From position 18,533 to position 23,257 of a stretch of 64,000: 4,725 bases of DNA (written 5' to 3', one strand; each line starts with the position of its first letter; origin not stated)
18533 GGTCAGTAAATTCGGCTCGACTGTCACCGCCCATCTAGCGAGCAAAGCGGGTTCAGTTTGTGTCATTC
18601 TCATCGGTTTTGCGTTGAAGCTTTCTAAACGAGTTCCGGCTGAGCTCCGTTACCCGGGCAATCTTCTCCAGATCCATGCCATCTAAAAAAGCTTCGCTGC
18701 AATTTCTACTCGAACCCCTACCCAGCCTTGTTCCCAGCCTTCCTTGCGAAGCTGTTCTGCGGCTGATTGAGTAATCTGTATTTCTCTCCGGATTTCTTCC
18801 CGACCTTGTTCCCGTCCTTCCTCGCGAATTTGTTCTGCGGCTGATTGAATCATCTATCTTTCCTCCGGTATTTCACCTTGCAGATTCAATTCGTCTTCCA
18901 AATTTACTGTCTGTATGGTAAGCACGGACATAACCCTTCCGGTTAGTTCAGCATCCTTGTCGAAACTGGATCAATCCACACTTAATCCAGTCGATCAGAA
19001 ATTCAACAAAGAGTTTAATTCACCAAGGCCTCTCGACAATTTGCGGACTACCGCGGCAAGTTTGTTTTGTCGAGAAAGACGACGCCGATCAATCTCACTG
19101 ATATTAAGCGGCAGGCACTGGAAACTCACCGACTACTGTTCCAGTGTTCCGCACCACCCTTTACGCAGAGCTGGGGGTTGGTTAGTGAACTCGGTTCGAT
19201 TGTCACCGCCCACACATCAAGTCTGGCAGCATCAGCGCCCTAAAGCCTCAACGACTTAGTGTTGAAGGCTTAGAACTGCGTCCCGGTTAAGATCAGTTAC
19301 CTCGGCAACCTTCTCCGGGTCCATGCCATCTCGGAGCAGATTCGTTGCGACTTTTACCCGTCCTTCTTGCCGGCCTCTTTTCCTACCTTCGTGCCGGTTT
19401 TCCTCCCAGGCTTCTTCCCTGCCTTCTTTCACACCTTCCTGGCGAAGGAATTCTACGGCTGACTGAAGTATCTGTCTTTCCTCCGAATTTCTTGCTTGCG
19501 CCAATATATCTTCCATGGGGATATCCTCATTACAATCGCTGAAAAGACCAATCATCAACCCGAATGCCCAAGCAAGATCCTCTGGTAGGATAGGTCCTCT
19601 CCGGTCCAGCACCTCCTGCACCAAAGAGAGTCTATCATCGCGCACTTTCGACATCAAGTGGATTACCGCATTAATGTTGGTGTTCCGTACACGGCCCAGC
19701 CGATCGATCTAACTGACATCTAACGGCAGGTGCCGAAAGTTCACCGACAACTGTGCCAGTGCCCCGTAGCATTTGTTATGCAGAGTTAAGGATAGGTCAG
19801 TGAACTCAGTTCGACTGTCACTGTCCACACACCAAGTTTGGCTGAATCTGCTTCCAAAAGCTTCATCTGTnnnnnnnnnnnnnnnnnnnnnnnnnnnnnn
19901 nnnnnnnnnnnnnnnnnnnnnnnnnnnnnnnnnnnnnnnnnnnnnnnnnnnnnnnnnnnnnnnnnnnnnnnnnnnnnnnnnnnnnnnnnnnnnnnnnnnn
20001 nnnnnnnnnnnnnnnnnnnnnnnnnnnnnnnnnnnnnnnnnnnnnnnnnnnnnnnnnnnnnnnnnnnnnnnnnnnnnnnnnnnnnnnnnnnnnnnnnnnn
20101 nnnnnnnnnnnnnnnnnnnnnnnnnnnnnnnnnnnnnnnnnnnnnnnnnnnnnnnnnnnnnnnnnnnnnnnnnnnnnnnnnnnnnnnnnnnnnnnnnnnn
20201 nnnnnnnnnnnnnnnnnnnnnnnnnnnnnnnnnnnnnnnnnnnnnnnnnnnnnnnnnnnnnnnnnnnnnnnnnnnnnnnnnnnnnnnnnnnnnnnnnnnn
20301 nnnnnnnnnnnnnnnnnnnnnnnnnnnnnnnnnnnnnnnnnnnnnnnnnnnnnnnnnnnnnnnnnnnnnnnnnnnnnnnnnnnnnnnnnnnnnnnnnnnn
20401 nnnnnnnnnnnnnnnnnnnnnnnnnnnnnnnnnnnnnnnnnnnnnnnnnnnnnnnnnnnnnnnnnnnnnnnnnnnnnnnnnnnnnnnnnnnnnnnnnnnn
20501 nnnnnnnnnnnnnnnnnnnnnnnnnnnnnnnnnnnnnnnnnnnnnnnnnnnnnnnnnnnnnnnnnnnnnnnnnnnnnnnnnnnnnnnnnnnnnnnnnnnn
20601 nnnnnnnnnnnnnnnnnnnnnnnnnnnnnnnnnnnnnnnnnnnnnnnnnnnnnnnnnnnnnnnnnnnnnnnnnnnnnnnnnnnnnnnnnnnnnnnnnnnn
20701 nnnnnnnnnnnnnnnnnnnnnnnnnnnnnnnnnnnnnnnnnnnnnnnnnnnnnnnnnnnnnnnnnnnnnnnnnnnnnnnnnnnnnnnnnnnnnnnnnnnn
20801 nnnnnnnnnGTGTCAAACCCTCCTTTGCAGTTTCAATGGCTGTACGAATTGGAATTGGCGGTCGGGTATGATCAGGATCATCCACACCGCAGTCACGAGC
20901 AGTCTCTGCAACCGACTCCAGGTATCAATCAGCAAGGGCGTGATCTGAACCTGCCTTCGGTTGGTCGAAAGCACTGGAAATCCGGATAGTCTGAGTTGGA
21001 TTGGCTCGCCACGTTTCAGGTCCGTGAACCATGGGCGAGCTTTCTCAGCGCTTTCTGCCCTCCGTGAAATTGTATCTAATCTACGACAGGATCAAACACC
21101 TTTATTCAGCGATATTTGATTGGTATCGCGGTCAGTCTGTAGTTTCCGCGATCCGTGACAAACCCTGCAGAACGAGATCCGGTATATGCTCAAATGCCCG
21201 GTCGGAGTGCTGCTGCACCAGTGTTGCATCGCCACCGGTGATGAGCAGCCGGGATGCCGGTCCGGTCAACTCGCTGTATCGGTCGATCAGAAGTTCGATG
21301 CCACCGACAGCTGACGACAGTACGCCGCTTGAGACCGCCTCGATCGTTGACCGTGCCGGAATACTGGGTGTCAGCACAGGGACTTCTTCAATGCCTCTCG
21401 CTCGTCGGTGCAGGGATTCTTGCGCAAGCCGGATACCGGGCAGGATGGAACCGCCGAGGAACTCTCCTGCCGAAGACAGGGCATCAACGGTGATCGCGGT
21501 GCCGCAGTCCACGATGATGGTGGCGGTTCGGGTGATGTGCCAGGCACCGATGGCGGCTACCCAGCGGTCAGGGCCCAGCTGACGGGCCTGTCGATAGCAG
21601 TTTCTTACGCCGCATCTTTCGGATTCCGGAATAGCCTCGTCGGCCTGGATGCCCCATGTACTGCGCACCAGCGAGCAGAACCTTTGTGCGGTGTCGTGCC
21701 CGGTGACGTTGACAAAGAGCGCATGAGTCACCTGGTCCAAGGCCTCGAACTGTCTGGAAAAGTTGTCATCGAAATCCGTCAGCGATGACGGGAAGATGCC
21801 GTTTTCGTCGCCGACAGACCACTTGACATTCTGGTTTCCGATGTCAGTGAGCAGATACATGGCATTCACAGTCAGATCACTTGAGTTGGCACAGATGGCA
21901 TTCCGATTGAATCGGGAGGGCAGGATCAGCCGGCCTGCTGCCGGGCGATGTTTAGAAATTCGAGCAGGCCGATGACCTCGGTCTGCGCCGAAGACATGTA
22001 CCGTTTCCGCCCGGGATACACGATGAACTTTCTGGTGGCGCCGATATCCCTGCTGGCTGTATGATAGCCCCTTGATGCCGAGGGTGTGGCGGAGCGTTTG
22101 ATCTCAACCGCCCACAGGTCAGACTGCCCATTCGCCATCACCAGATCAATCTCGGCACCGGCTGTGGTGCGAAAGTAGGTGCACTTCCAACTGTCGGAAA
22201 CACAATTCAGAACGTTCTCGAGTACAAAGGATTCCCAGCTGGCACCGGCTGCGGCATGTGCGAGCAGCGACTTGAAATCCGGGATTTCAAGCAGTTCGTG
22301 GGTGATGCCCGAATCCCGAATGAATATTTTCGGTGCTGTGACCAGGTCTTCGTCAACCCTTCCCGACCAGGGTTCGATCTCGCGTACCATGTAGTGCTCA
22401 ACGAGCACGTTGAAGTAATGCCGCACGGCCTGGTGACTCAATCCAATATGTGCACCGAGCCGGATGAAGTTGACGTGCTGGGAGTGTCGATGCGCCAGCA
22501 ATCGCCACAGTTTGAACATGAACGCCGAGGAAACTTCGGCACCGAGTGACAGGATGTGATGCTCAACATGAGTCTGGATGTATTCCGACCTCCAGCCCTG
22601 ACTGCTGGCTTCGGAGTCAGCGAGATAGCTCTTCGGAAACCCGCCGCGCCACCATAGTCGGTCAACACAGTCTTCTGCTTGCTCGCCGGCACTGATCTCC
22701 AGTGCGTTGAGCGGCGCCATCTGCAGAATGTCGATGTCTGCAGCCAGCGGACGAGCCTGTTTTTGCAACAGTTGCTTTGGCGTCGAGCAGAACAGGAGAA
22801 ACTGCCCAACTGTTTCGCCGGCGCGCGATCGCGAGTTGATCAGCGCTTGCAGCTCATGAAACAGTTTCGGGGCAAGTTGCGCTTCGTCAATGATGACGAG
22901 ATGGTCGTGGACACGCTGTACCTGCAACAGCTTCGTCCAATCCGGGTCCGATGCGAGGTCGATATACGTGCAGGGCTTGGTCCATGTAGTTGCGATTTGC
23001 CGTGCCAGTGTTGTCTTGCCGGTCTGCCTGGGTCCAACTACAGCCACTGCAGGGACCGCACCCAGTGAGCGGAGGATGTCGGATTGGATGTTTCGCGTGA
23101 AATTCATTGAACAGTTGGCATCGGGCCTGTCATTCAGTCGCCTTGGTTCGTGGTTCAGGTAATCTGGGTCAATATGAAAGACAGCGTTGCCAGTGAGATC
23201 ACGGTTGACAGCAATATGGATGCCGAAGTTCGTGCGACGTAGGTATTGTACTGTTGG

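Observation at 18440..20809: Rpn/YhgA-type nuclease gene followed by a head-to-tail array of decaying copies of its own 3' end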

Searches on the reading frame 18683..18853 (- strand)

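Call 5: search_protein_families(library=pfam, proteins=[window:18683-18853:-], max_evalue=0.1)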
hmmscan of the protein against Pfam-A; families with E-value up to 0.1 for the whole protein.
window:18683-18853:- (56 aa): 1 family
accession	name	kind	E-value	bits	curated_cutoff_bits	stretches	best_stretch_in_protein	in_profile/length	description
PF04714.18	BCL_N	-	0.00058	20.2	25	1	9-51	4-39/49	BCL7, N-terminal conserver region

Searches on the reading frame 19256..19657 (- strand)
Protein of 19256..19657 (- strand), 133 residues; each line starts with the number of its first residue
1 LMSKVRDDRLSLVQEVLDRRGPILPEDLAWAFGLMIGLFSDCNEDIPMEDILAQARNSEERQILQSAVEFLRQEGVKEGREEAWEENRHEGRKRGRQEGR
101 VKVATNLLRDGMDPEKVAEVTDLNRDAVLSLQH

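Call 5: search_protein_families(library=pfam, proteins=[window:19256-19657:-], max_evalue=0.1)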
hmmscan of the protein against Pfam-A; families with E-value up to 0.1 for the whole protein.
window:19256-19657:- (133 aa): 0 families

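Call 6: search_protein_families(library=ncbifam, proteins=[window:19256-19657:-], max_evalue=0.1)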
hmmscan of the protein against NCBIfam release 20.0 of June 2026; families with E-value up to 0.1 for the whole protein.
window:19256-19657:- (133 aa): 7 families
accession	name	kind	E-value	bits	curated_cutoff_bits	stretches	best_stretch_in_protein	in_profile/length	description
TIGR01784.1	T_den_put_tspse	subfamily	8.1e-08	32.4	52.1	1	54-128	193-270/273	Rpn family recombination-promoting nuclease/putative transposase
NF007418.0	PRK09956.1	equivalog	4e-05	22.8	583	1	59-125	238-300/308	ISNCY family transposase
NF004270.2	PRK05687.2-1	equivalog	0.00036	20.2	180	1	53-101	28-76/223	flagellar assembly protein FliH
NF009925.1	PRK13386.1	equivalog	0.0027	17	192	1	58-102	29-73/228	flagellar assembly protein FliH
NF004266.1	PRK05687.1-1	equivalog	0.0035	16.9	260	1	54-113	32-91/230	flagellar assembly protein FliH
NF004267.1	PRK05687.1-3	equivalog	0.019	14.1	293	1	59-99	75-115/266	flagellar assembly protein FliH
NF001063.0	PRK00117.5-3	equivalog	0.075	12.9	186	1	62-119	43-98/165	recombination regulator RecX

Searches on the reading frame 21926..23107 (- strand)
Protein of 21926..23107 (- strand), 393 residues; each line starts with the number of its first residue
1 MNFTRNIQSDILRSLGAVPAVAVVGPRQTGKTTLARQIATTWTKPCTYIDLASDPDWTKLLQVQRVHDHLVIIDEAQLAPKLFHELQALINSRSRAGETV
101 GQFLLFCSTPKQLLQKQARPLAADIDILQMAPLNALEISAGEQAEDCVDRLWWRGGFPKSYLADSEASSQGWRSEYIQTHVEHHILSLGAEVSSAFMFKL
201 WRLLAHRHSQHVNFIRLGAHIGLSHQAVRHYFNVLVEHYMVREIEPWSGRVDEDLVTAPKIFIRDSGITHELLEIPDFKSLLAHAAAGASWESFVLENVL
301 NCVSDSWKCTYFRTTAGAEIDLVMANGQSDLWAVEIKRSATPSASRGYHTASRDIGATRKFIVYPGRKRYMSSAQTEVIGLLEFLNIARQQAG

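Call 61: search_protein_families(library=padloc, proteins=[window:21926-23107:-], max_evalue=0.001)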
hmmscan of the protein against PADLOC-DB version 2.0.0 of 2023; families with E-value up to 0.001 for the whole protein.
window:21926-23107:- (393 aa): 7 families
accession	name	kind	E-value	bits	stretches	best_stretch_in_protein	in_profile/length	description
PDLC04790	PDC-S01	-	3.2e-68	228.4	1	3-373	12-406/422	-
PDLC04789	PDC-S01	-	4.1e-37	126.1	1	1-341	1-343/375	-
PDLC04791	PDC-S01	-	5.1e-18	62.9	1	22-364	23-376/395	-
PDLC04787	PDC-S01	-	2.1e-10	38.1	1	143-274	169-305/412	-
PDLC04786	PDC-S01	-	3.1e-10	37.4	1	257-341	304-389/439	-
PDLC04788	PDC-S01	-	2.5e-07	28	0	199-341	235-385/448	-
PDLC04792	PDC-S01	-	4e-07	27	1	18-71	19-72/452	-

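Call 80: search_protein_families(library=pfam, proteins=[window:21926-23107:-], max_evalue=0.001)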
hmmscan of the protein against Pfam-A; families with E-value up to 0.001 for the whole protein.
window:21926-23107:- (393 aa): 4 families
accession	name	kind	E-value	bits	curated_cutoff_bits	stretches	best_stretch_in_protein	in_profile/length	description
PF13635.12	DUF4143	-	9.9e-31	107.1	28.1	1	198-339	17-160/160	Domain of unknown function (DUF4143)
PF13173.12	AAA_14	-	8.2e-15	55.4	27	1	20-138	4-128/129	AAA domain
PF13401.12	AAA_22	-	2e-06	28.6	27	0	21-62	8-52/130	AAA domain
PF13191.12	AAA_16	-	0.00033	21.7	32.6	1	16-129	22-142/167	AAA ATPase domain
